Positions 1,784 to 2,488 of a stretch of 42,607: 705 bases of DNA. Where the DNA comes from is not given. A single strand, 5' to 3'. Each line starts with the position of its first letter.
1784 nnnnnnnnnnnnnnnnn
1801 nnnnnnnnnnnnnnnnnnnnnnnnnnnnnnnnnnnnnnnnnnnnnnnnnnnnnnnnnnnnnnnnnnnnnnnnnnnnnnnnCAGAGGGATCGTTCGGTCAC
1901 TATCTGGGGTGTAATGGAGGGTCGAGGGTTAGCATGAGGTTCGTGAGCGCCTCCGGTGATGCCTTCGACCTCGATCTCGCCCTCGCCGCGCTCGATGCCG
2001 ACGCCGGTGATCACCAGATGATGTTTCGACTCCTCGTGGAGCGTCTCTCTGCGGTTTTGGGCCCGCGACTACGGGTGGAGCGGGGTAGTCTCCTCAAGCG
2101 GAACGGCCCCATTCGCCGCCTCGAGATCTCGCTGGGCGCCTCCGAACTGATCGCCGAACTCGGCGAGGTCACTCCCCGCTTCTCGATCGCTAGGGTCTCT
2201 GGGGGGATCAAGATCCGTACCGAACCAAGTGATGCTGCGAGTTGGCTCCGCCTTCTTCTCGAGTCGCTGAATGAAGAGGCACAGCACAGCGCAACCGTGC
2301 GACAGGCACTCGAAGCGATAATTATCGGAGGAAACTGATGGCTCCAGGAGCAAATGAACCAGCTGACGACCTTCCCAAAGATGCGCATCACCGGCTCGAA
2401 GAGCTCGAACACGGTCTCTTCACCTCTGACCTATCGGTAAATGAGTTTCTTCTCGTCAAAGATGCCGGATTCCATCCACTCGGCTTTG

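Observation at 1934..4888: Translationally coupled 4-gene cassette: small unknown protein plus three paralogous double-YbjQ (DUF74/UPF0145) proteins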

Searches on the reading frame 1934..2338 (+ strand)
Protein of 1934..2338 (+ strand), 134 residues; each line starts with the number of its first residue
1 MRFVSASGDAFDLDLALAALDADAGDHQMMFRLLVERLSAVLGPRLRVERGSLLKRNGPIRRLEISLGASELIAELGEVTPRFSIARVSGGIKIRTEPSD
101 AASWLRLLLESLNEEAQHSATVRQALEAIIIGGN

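Call 3: search_protein_families(library=pfam, proteins=[window:1934-2338:+], max_evalue=0.1)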
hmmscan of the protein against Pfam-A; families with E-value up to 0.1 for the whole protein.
window:1934-2338:+ (134 aa): 0 families

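Call 4: search_protein_families(library=ncbifam, proteins=[window:1934-2338:+], max_evalue=0.1)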
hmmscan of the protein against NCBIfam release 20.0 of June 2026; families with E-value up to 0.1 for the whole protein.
window:1934-2338:+ (134 aa): 0 families

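Call 5: search_protein_families(library=padloc, proteins=[window:1934-2338:+], max_evalue=0.1)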
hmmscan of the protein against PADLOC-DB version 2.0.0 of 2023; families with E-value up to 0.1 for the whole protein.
window:1934-2338:+ (134 aa): 0 families

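Call 12: find_homologous_proteins(query=window:1934-2338:+)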
Query window:1934-2338:+ (134 aa): 8 proteins with E <= 0.001 among 403 candidates.
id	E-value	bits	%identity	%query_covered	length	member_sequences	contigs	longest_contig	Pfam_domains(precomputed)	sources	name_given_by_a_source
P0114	7.6e-76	270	100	100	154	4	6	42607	-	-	-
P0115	1.1e-46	176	65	98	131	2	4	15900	-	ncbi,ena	-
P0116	1.6e-41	159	63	98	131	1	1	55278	-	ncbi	-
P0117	6.5e-41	157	63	98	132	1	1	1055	-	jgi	jgi:hypothetical protein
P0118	2.5e-40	155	60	98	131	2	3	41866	-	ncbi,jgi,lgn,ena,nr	ncbi:MAG TPA: hypothetical protein VMU99_07310 [Acidimicrobiales bacterium]|nr:hypothetical protein 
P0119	1.7e-39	153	60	98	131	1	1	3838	-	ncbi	-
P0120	7.0e-39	151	60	98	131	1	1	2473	-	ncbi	-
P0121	7.7e-30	122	56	93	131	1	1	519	-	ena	-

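Call 22: find_homologous_proteins(query=A2, max_evalue=0.01)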
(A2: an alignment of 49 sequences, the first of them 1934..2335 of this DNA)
Query A2 (49 sequences) (134 aa, profile of the alignment): 1611 proteins with E <= 0.01 among 8000 candidates; the best 120 are listed.
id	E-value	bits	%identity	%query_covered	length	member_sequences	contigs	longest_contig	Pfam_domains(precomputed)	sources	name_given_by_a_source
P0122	1.2e-58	215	46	98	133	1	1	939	-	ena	-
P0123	4.7e-58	213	45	98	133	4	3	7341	-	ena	-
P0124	5.8e-58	213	43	97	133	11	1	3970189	-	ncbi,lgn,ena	-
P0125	6.5e-58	212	45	98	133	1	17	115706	-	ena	-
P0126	8.1e-58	212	48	98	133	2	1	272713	-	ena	-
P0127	8.9e-58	212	45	98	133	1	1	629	-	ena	-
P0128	9.3e-58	212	45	98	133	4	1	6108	-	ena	-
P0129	1.0e-57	212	47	98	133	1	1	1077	-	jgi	jgi:hypothetical protein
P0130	1.1e-57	212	43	94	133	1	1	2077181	-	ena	-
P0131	1.2e-57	211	46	98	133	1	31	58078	-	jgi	jgi:hypothetical protein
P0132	1.3e-57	211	46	98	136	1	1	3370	-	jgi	jgi:hypothetical protein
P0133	1.9e-57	211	45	98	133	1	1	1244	-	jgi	jgi:hypothetical protein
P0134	1.9e-57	211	47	95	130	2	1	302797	-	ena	-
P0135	2.0e-57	211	43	94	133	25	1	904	-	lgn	-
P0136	2.0e-57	211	48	95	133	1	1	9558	-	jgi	jgi:hypothetical protein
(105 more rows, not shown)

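Call 28: search_solved_structures(query=A2, max_evalue=10)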
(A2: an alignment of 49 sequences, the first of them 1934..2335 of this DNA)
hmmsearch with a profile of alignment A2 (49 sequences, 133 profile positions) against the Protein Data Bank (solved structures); distinct sequences matched with E-value up to 10: 2.
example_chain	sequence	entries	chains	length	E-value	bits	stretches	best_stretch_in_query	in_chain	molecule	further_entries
12du_L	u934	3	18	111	0.049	16.8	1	7-93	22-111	Flagellar hook-basal body complex protein FliE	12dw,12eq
3n6r_A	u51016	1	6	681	0.88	12.8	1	71-101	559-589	Propionyl-CoA carboxylase, alpha subunit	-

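Call 36: predict_structure(alignment_id=A3)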
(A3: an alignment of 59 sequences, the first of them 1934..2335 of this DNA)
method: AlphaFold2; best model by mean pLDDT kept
length: 134 residues; sequences in the alignment: 59
mean_pLDDT: 77.9   pTM: 0.69
mean pLDDT of the five models: 77.9, 75.4, 73.4, 73.0, 69.3
residues with pLDDT >= 90: 29; 70-90: 69; 50-70: 25; < 50: 11
segments of 3 or more residues with pLDDT < 50: 1-9
pLDDT, mean of each block of 10 residues (from residue 1): 38 65 72 85 88 68 90 85 90 90 89 86 78 51
secondary structure, 60 per line:
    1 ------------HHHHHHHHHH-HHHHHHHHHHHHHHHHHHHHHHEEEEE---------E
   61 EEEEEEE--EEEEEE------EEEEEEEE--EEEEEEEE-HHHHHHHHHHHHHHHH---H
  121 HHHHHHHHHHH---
elements in order: H13-22 H24-45 E46-50 E60-67 E70-75 E82-89 E92-99 H101-116 H120-131

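Call 39: fold_search(model_id=the predicted structure, library=pdb)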
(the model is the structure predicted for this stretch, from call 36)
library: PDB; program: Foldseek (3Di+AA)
matches with E <= 10: 481; with E <= 0.001: 0
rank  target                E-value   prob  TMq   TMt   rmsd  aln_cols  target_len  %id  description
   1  7zwl_B                1.3e-01  0.10  0.17  0.14  13.6       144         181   16  Crystal structure of human STING in complex with 3',3'-c-di-(2'F,2'd<carba>AMP) (released 2023-11-29)
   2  6a04_A                1.5e-01  0.15  0.22  0.16  13.7       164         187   10  Structure of pSTING complex (released 2019-06-19)
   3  6wf4                  2.1e-01  0.12  0.17  0.17  15.8        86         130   14  Crystal Structure of TerC Co-crystallized with Polyporic Acid (released 2021-04-07)
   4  6iyf_A                2.1e-01  0.12  0.22  0.17  15.2       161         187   12  Structure of pSTING complex (released 2019-06-19)
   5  8ysb                  2.1e-01  0.09  0.15  0.18  17.1       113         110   13  Crystal structure of DynA1, a putative monoxygenase from Mivromonospora chersina. (released 2024-09-04)
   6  3f7x                  2.1e-01  0.08  0.15  0.15  17.1       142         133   13  Crystal structure of a putative polyketide cyclase (pp0894) from pseudomonas putida kt2440 at 1.24 A resolution (released 2008-11-25)
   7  7zvk_B                2.3e-01  0.08  0.18  0.15  12.6       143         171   12  Crystal structure of human STING in complex with 3',3'-c-(2'F,2'dAMP-<carba>IMP) (released 2023-11-29)
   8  8a2j_B                2.4e-01  0.12  0.23  0.19  12.0       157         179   13  human STING in complex with 2'-3'-cyclic-GMP-7-deaza(4-biphenylyl)-AMP (released 2022-10-12)
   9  7t9v_A                2.4e-01  0.09  0.17  0.14  12.8       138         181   14  Crystal structure of hSTING with the agonist, SHR171032 (released 2022-12-21)
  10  7zku_B                2.4e-01  0.08  0.17  0.13  13.5       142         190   12  Crystal structure of human STING in complex with 3',3'-c-(2'F,2'dAMP-2'd<carba>GMP) (released 2023-10-25)
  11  4kwy_A                2.4e-01  0.05  0.15  0.15  17.8       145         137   10  Crystal structure of a putative lipoprotein (CC_3750) from Caulobacter crescentus CB15 at 2.40 A resolution (released 2013-06-19)
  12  7ob3                  2.6e-01  0.13  0.24  0.20  13.3       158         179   14  hSTING in complex with 3',3'-c-di-araAMP (released 2022-05-04)
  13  7zku_A                2.7e-01  0.10  0.21  0.17  13.6       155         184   11  Crystal structure of human STING in complex with 3',3'-c-(2'F,2'dAMP-2'd<carba>GMP) (released 2023-10-25)
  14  8a2k_B                2.9e-01  0.11  0.23  0.20  11.8       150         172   13  human STING in complex with 2'-3'-cyclic-GMP-7-deaza(4-[(2-naphthyloxy)methyl]phenyl)-AMP (released 2022-10-12)
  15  6a06_A                2.9e-01  0.10  0.20  0.14  14.0       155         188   11  Structure of pSTING complex (released 2019-06-19)
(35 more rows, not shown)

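Call 58: fold_search(model_id=the predicted structure, library=viral)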
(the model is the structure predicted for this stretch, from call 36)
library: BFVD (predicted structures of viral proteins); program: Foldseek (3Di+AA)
matches with E <= 10: 1014; with E <= 0.001: 0
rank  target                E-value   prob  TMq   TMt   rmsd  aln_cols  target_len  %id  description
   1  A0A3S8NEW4            1.5e-02  0.97  0.34  0.45  13.1        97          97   14  Putative viral structural protein [Sulfolobales Beppu filamentous virus 2]
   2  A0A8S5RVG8            1.7e-02  0.75  0.25  0.21   8.9       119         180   14  Uncharacterized protein [Siphoviridae sp. ctHip2]
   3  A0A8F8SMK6            4.0e-02  0.77  0.32  0.24   9.3       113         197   13  (no name in the UniProt tables at hand)
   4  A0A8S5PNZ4            4.3e-02  0.66  0.34  0.29   8.0       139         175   11  Uncharacterized protein [Myoviridae sp. ctwwN25]
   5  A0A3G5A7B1            4.5e-02  0.57  0.32  0.30  14.2       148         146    9  Uncharacterized protein [Hyperionvirus sp.]
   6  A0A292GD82            5.1e-02  0.80  0.30  0.28  11.3       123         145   15  (no name in the UniProt tables at hand)
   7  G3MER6                6.4e-02  0.87  0.32  0.36   6.3        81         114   15  Uncharacterized protein [Mycobacterium phage Violet]
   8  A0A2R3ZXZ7            8.7e-02  0.69  0.34  0.18   6.7       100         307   11  Uncharacterized protein [Staphylococcus phage phiSA_BS2]
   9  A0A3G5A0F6            8.7e-02  0.38  0.30  0.26  14.2       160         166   12  Uncharacterized protein [Harvfovirus sp.]
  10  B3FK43                1.0e-01  0.69  0.28  0.39  12.5       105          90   15  Uncharacterized protein [Pseudomonas phage 201phi2-1]
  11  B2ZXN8                1.0e-01  0.57  0.31  0.30   7.3       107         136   14  Uncharacterized protein [Ralstonia phage phiRSL1]
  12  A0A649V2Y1            1.3e-01  0.60  0.30  0.36   8.5       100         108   21  (no name in the UniProt tables at hand)
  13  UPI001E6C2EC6         1.4e-01  0.41  0.31  0.21   9.2       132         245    8  (no name look-up for this kind of identifier)
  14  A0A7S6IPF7            1.4e-01  0.13  0.22  0.09  34.8       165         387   10  (no name in the UniProt tables at hand)
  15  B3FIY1                1.5e-01  0.16  0.19  0.27  15.5        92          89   14  Uncharacterized protein [Pseudomonas phage 201phi2-1]
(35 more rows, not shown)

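Call 80: search_protein_families(library=pfam, alignment_id=A2, max_evalue=1)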
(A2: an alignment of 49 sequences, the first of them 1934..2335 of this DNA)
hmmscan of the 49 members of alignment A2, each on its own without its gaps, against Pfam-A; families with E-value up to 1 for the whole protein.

A. member 1, window:1934-2335:+ (134 aa): 0 families

B. families by the number of members that match (of 49 scanned): 17 families
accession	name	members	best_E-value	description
PF24212.1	DUF7433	7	0.0019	Family of unknown function (DUF7433)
PF09650.15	PHA_gran_rgn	4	0.01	Putative polyhydroxyalkanoic acid system protein (PHA_gran_rgn)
PF18140.6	PCC_BT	3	0.059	Propionyl-coenzyme A carboxylase BT domain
PF08227.16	DASH_Hsk3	2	0.063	DASH complex subunit Hsk3 like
PF19120.5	DUF5804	2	0.077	Family of unknown function (DUF5804)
PF11681.13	KPP10_Orf10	2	0.077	Bacteriophage KPP10, Structural protein ORF10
PF05069.18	Phage_tail_S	2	0.12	Phage virion morphogenesis family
PF23016.2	RsmI_C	1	0.017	RsmI C-terminal HTH domain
PF11799.13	IMS_C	1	0.037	impB/mucB/samB family C-terminal domain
PF19026.7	UBA_HYPK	1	0.041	HYPK UBA domain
PF02350.25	Epimerase_2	1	0.043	UDP-N-acetylglucosamine 2-epimerase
PF18331.6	PKHD_C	1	0.057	PKHD-type hydroxylase C-terminal domain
PF19308.4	CRISPR_Cas6_N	1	0.11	CRISPR Cas6 N-terminal domain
PF20060.4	DUF6459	1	0.11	Family of unknown function (DUF6459)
PF16674.11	UCH_N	1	0.13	N-terminal of ubiquitin carboxyl-terminal hydrolase 37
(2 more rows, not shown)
